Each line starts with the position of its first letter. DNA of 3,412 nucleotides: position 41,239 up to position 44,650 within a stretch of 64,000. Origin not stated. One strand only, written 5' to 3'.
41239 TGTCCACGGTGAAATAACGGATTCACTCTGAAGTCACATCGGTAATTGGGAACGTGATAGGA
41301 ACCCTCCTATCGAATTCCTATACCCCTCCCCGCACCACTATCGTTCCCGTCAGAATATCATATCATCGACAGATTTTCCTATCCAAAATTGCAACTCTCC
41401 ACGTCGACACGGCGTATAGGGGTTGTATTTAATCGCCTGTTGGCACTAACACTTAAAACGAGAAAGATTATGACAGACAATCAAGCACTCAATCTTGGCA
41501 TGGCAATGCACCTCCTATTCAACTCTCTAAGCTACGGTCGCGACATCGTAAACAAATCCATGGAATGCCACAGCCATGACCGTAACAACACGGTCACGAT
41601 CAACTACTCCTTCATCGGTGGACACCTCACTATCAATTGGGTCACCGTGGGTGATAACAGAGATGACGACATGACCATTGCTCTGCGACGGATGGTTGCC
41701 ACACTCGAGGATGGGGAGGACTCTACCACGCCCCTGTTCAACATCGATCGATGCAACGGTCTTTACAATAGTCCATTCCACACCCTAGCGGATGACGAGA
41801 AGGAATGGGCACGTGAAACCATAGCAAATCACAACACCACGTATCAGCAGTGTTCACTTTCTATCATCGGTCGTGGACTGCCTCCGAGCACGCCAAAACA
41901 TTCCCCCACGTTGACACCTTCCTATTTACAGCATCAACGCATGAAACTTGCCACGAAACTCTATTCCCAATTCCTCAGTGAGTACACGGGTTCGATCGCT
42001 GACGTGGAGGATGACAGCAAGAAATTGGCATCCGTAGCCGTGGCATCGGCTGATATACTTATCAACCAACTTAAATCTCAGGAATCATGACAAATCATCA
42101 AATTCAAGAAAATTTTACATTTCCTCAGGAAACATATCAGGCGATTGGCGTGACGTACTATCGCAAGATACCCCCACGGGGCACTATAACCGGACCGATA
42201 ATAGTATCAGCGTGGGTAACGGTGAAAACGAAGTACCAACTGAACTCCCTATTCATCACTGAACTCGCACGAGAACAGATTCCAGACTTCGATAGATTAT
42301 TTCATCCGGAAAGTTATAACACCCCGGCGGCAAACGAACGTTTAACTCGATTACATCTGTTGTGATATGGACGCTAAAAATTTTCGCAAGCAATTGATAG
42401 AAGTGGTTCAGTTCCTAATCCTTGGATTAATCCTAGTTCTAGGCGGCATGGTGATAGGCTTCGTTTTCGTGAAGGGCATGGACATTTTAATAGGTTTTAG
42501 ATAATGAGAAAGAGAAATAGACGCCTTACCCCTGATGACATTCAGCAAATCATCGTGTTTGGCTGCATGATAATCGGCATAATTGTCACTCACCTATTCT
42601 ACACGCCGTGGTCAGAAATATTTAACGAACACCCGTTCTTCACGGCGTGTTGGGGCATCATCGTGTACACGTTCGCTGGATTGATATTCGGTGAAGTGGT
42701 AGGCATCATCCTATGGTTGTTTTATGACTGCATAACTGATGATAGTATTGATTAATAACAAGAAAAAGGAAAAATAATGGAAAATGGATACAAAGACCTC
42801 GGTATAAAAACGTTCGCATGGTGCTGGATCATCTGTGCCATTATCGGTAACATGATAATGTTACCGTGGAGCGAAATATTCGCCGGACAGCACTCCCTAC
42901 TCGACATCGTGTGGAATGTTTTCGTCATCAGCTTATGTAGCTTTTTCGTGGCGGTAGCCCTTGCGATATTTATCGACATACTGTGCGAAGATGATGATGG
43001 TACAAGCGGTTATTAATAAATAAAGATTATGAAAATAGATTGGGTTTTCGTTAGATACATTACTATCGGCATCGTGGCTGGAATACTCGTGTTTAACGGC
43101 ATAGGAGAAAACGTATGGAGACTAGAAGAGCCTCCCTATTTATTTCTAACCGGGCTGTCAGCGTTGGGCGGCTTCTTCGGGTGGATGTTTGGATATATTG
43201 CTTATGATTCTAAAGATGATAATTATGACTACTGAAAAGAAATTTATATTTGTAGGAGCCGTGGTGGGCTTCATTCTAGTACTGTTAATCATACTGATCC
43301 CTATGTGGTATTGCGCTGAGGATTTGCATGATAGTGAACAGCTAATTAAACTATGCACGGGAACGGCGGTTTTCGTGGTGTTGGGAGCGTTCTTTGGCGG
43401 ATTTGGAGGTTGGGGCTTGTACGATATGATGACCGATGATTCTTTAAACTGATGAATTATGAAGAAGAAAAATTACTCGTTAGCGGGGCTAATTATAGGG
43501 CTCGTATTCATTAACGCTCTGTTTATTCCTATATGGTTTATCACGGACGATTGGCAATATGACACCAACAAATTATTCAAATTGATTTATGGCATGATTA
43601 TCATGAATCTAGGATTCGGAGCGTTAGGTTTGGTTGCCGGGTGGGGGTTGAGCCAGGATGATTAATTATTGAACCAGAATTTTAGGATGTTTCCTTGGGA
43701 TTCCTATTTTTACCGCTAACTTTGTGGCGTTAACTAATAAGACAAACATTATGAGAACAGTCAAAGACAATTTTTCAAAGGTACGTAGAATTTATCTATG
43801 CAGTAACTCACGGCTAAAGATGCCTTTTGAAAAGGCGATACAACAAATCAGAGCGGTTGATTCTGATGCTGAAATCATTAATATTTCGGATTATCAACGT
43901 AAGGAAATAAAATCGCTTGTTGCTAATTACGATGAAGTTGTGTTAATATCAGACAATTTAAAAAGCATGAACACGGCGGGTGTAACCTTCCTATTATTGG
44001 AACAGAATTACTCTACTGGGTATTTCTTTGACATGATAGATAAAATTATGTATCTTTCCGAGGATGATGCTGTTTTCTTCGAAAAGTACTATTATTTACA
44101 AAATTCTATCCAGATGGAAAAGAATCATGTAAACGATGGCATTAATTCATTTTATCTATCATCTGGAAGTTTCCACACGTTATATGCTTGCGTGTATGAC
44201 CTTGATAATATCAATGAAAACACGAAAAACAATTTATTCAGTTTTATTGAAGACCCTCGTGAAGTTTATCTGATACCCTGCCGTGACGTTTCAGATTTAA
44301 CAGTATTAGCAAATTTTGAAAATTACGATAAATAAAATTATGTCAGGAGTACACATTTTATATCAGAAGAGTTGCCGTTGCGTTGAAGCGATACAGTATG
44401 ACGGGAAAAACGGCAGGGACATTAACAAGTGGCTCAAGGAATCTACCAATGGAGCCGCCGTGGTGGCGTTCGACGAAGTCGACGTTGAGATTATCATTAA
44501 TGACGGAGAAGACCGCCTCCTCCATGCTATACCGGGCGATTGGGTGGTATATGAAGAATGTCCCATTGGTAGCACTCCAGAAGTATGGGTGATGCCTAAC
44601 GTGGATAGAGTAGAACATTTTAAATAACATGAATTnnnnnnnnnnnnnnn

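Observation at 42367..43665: Tandem array of six paralogous small membrane proteins with acidic C-tails, immediately downstream of the control region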

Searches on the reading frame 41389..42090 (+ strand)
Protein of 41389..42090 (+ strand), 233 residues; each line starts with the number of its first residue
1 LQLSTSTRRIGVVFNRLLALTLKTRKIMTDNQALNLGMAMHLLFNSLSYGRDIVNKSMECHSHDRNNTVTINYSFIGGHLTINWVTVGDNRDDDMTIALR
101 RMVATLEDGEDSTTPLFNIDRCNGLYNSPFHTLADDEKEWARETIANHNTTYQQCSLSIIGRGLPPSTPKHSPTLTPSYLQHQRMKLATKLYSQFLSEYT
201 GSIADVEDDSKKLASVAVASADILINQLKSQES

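Call 6: search_protein_families(library=phrogs, proteins=[window:41389-42090:+], max_evalue=1)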
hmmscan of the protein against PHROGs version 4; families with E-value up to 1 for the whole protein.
window:41389-42090:+ (233 aa): 0 families

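Call 7: search_protein_families(library=pfam, proteins=[window:41389-42090:+], max_evalue=1)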
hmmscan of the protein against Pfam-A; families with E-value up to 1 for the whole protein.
window:41389-42090:+ (233 aa): 0 families

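Call 36: search_protein_families(library=padloc, proteins=[window:41470-42090:+], max_evalue=0.1)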
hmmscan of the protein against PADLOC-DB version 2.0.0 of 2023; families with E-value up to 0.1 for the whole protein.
window:41470-42090:+ (206 aa): 0 families

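Call 77: find_homologous_proteins(query=window:41470-42090:+, max_evalue=0.001)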
Query window:41470-42090:+ (206 aa): 37 proteins with E <= 0.001 among 173 candidates.
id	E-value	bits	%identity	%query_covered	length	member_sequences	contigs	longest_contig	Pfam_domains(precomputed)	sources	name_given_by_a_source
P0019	2.1e-134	463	100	100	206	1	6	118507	-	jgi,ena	jgi:hypothetical protein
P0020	4.9e-129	446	96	100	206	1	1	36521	-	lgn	-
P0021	8.4e-128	442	96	100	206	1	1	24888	-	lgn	-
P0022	1.7e-127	441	95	100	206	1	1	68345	-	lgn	-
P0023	5.4e-127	439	95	100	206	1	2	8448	-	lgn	-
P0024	1.0e-125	435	94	100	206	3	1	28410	-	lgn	-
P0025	3.0e-125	433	94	100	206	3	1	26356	-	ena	-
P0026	4.6e-125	433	95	100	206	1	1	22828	-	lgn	-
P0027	5.2e-125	433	94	100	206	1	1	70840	-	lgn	-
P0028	3.5e-124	430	92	100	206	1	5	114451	-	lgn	-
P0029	5.1e-124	429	94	100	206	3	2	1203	-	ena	-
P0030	7.4e-124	429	93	100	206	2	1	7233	-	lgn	-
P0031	3.2e-123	427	92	100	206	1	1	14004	-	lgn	-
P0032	8.7e-122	422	90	100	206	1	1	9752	-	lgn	-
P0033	1.4e-121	421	92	100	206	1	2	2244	-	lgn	-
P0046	6.6e-114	396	86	100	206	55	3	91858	-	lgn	-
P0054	5.3e-34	136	41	100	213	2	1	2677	-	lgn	-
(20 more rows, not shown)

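Call 78: find_encoding_contigs(protein=P0046, flank=4000, max_places=10)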
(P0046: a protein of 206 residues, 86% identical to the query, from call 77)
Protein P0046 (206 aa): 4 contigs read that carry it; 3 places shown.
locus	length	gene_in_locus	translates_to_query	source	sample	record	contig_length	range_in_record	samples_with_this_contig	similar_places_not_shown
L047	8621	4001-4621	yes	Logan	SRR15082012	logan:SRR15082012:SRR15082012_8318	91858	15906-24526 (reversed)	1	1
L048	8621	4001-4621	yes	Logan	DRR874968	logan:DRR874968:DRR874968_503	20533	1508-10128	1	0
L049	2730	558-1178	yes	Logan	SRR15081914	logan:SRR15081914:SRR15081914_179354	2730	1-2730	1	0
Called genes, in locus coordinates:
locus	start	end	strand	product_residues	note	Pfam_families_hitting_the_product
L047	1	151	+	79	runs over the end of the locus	-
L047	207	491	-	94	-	-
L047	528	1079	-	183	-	-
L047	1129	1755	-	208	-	-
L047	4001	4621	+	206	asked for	-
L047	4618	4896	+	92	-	-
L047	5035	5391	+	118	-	-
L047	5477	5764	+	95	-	-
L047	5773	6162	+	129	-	-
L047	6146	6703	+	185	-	-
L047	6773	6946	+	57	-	-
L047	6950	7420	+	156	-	-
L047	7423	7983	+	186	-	-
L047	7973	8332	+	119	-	-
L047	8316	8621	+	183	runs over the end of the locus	PF01832:Glucosaminidase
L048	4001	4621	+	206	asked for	-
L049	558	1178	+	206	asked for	-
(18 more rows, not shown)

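Call 79: find_encoding_contigs(protein=P0054, flank=4000, max_places=4)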
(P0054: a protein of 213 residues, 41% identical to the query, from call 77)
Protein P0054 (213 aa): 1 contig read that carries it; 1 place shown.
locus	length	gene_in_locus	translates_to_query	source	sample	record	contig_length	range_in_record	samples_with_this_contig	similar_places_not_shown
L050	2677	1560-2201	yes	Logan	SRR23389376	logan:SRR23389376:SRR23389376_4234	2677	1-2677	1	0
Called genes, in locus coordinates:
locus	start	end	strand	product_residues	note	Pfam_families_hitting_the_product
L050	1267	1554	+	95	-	-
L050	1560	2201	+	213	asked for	-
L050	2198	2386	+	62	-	-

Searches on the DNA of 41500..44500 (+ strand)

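Call 3: search_dna_similar(query=window:41500-44500:+, collection=phages, mode=near, max_rows=30)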
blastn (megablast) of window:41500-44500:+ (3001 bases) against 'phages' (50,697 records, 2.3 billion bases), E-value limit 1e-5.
No match.

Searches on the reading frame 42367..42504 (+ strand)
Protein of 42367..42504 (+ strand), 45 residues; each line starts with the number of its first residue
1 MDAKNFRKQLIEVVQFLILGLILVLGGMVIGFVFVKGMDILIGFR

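Call 6: search_protein_families(library=phrogs, proteins=[window:42367-42504:+], max_evalue=1)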
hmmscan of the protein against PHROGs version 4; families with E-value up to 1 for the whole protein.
window:42367-42504:+ (45 aa): 0 families

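Call 7: search_protein_families(library=pfam, proteins=[window:42367-42504:+], max_evalue=1)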
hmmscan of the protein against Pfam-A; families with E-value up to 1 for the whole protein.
window:42367-42504:+ (45 aa): 0 families

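Call 36: search_protein_families(library=padloc, proteins=[window:42367-42504:+], max_evalue=0.1)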
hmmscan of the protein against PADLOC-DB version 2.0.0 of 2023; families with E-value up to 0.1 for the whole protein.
window:42367-42504:+ (45 aa): 0 families

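Call 69: search_protein_families(library=ncbifam, proteins=[window:42367-42504:+], max_evalue=1)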
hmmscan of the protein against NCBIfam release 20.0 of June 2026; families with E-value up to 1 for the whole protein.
window:42367-42504:+ (45 aa): 1 family
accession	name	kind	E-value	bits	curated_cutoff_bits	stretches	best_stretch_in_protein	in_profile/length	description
NF058603.1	SCO2097_fam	equivalog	0.53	10.6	110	1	5-36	37-68/129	SCO2097 family morphological protein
